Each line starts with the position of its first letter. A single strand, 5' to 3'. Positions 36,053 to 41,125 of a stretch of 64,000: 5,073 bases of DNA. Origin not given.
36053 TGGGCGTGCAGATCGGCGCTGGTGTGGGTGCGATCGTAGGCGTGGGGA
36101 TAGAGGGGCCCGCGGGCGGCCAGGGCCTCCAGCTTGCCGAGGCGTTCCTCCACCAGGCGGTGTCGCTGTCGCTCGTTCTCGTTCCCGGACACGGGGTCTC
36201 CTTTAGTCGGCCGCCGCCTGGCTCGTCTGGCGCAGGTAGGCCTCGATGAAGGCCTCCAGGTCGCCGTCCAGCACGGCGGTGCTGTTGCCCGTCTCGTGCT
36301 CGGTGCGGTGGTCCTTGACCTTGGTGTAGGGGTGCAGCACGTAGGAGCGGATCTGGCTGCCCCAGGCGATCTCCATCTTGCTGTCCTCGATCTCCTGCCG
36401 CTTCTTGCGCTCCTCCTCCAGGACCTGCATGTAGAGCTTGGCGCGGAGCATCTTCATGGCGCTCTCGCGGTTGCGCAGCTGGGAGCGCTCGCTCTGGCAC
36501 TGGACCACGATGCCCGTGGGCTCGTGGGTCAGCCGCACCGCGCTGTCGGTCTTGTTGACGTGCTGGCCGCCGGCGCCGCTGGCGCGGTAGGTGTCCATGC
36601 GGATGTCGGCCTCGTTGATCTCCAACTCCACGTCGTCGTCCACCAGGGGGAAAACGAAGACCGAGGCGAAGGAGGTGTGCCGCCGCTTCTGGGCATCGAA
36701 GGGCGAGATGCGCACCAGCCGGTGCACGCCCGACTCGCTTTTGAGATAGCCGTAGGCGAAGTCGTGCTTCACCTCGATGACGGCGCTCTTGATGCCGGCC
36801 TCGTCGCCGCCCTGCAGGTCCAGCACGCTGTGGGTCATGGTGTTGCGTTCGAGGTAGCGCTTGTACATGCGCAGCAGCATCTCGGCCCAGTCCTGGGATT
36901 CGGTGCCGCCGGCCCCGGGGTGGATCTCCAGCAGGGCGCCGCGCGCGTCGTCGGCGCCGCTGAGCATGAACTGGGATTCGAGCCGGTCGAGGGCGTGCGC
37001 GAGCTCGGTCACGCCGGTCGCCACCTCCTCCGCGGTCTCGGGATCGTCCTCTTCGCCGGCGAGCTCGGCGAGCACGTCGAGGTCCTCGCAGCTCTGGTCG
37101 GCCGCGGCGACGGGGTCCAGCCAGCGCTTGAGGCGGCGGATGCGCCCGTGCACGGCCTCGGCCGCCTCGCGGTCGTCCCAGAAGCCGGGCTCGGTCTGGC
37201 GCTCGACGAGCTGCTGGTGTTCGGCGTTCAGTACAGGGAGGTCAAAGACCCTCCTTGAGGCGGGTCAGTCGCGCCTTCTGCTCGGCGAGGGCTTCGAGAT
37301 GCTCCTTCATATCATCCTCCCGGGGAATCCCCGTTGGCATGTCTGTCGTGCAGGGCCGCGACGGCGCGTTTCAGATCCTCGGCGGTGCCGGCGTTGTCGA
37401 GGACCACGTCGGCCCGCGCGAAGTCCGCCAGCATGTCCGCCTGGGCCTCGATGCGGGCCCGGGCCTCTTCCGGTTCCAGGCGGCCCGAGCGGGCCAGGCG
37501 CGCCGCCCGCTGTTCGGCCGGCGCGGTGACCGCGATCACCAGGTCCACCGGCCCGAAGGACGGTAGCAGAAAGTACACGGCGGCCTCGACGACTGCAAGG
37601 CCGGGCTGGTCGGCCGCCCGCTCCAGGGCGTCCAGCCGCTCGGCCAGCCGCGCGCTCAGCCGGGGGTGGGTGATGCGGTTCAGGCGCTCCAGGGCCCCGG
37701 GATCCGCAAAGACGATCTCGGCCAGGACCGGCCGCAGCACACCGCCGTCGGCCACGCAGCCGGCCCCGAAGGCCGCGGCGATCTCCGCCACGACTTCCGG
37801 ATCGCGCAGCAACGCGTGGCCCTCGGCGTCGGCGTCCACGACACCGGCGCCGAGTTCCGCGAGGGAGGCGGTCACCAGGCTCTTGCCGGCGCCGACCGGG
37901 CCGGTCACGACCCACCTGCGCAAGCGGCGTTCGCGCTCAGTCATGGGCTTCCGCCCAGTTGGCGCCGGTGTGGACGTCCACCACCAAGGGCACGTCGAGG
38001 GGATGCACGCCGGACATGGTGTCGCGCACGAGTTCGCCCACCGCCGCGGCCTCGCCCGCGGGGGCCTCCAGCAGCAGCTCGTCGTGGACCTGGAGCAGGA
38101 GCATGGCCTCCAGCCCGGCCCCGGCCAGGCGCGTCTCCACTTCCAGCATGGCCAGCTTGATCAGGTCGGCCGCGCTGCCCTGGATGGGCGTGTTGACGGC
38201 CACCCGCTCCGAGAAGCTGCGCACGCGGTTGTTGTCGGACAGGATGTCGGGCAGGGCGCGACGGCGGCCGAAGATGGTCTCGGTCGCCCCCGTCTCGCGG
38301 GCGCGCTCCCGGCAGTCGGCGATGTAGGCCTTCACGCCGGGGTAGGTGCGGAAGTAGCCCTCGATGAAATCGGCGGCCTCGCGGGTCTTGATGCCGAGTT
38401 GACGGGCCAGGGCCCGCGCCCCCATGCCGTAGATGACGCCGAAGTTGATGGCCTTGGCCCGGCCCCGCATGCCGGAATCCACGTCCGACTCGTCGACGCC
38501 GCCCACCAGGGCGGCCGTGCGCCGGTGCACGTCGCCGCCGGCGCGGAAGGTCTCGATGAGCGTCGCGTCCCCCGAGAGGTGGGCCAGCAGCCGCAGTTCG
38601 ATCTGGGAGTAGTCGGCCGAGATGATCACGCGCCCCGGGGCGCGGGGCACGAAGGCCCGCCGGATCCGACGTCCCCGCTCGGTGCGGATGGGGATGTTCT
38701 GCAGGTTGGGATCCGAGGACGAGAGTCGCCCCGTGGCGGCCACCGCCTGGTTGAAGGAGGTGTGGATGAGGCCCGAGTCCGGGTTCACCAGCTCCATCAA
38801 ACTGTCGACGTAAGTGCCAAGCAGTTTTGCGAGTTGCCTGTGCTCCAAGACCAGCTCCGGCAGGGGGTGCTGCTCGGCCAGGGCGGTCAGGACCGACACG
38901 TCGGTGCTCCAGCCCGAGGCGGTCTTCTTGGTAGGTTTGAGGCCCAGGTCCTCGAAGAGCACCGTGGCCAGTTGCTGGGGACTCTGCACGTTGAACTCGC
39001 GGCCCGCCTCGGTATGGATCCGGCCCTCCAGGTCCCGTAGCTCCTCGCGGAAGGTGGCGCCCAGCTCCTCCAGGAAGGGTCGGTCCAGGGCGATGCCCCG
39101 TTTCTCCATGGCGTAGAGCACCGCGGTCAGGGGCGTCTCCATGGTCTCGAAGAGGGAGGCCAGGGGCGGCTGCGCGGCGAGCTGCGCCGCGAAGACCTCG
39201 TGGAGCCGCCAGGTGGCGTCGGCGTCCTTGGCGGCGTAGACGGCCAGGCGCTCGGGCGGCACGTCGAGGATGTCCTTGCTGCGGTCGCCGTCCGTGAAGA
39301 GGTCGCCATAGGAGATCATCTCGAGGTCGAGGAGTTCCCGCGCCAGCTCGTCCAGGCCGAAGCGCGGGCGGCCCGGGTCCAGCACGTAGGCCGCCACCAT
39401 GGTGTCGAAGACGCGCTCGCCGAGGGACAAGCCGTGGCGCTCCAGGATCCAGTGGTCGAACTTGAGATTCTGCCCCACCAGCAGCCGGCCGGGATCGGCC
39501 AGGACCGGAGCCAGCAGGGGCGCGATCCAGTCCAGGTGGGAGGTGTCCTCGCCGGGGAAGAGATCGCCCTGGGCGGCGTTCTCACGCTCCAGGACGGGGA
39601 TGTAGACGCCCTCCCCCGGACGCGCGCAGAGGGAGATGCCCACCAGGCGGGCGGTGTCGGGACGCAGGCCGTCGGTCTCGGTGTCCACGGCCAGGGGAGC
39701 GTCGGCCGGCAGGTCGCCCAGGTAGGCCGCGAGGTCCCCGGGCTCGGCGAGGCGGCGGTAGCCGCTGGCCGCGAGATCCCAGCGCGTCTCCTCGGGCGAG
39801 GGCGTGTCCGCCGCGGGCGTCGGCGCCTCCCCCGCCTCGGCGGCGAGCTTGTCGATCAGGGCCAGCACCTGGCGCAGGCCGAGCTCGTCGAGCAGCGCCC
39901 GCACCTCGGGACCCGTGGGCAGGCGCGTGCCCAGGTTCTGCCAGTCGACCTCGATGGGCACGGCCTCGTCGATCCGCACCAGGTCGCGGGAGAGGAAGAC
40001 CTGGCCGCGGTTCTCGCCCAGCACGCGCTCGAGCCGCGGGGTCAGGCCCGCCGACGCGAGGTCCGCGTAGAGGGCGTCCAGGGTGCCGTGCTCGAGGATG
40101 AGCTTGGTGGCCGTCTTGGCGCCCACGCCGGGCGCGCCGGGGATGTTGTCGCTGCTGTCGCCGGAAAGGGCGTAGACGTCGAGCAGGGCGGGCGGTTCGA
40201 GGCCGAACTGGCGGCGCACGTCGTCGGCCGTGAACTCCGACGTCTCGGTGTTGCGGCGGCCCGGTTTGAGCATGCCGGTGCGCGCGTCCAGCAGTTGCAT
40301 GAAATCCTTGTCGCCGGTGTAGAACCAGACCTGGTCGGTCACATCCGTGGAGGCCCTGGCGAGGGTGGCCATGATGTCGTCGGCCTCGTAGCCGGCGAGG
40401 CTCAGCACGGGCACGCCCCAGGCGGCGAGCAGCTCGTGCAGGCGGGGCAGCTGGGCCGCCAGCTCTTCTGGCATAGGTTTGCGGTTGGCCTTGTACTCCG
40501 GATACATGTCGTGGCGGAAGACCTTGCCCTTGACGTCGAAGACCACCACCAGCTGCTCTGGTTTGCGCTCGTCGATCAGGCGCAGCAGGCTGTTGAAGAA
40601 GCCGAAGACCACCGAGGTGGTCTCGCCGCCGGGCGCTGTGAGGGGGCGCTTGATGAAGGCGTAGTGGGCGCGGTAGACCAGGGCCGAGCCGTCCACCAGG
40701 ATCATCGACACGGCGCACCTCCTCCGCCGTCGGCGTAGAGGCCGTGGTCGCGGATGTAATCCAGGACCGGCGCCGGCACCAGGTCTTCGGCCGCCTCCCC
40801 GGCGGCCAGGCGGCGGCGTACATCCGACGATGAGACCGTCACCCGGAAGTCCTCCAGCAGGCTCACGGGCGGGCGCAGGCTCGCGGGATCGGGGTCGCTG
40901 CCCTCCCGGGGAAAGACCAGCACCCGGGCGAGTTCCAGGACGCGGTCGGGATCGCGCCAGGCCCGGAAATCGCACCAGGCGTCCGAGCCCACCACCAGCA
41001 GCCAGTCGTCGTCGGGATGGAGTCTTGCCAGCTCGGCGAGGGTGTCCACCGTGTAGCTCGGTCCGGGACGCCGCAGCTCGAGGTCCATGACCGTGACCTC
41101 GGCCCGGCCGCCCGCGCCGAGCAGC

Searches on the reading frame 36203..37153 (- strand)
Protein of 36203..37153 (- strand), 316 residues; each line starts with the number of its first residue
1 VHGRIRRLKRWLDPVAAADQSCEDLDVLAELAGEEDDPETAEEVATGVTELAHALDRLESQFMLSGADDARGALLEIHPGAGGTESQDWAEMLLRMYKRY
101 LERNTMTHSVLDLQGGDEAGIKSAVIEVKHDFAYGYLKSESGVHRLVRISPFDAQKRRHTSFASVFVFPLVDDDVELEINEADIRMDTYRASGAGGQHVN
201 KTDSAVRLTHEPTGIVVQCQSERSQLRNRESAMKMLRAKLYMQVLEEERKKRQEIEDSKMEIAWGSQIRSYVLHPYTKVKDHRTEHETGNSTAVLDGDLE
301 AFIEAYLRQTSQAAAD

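Call 41: search_protein_families(library=pfam, proteins=[window:36203-37153:-], max_evalue=0.00001)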
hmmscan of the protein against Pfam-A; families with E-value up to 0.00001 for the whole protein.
window:36203-37153:- (316 aa): 2 families
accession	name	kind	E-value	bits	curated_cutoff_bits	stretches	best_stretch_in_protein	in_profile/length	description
PF03462.23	PCRF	-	3.4e-48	164.5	24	1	4-165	30-194/194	PCRF domain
PF00472.26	RF-1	-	1.4e-44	151.1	35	1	174-283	2-116/116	RF-1 domain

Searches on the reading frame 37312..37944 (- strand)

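Call 41: search_protein_families(library=pfam, proteins=[window:37312-37944:-], max_evalue=0.00001)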
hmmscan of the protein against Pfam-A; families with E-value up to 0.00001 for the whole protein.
window:37312-37944:- (210 aa): 1 family
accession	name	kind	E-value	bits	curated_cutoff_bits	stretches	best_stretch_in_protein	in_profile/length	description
PF01121.26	CoaE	-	6.9e-27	94.7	27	1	13-189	5-179/180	Dephospho-CoA kinase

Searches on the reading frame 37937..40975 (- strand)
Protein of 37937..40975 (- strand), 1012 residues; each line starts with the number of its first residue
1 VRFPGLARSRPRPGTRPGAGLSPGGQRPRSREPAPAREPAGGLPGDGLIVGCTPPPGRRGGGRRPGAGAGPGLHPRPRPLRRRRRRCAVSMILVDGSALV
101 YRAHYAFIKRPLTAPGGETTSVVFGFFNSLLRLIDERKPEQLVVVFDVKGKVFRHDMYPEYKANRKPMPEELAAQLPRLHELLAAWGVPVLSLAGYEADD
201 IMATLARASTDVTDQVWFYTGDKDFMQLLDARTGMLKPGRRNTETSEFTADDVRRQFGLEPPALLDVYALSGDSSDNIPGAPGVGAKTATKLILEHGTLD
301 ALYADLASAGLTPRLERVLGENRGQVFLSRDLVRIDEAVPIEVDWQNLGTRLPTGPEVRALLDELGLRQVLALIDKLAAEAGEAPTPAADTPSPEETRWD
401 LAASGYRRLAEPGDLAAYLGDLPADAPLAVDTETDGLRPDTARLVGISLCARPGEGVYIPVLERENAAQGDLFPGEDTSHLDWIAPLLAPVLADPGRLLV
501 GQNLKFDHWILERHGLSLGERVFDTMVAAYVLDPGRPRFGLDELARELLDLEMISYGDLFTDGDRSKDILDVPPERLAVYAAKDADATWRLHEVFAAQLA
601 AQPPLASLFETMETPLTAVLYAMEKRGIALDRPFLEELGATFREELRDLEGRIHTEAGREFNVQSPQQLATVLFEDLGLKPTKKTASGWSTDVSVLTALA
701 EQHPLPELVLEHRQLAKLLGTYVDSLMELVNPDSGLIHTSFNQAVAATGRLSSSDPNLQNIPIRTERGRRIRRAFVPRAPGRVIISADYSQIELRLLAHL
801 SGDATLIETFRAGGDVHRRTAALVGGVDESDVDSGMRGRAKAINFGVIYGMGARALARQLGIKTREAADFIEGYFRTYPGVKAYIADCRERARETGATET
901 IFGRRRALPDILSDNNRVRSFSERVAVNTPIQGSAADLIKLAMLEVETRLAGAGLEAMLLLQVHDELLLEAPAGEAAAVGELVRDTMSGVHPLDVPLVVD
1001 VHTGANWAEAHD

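Call 41: search_protein_families(library=pfam, proteins=[window:37937-40975:-], max_evalue=0.00001)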
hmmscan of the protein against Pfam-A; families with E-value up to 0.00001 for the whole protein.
window:37937-40975:- (1012 aa): 4 families
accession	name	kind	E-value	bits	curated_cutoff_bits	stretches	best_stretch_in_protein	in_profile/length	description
PF00476.26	DNA_pol_A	-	2.1e-154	514.5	34.3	1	634-1009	3-381/381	DNA polymerase family A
PF02739.22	5_3_exonuc_N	-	5.6e-52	176.2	34.3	1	91-258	2-164/164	5'-3' exonuclease, N-terminal resolvase-like domain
PF01612.26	DNA_pol_A_exo1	-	1e-25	91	23.6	1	419-599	14-172/173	3'-5' exonuclease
PF01367.25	5_3_exonuc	-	3.7e-23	82.3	40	1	260-350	2-91/97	5'-3' exonuclease, C-terminal SAM fold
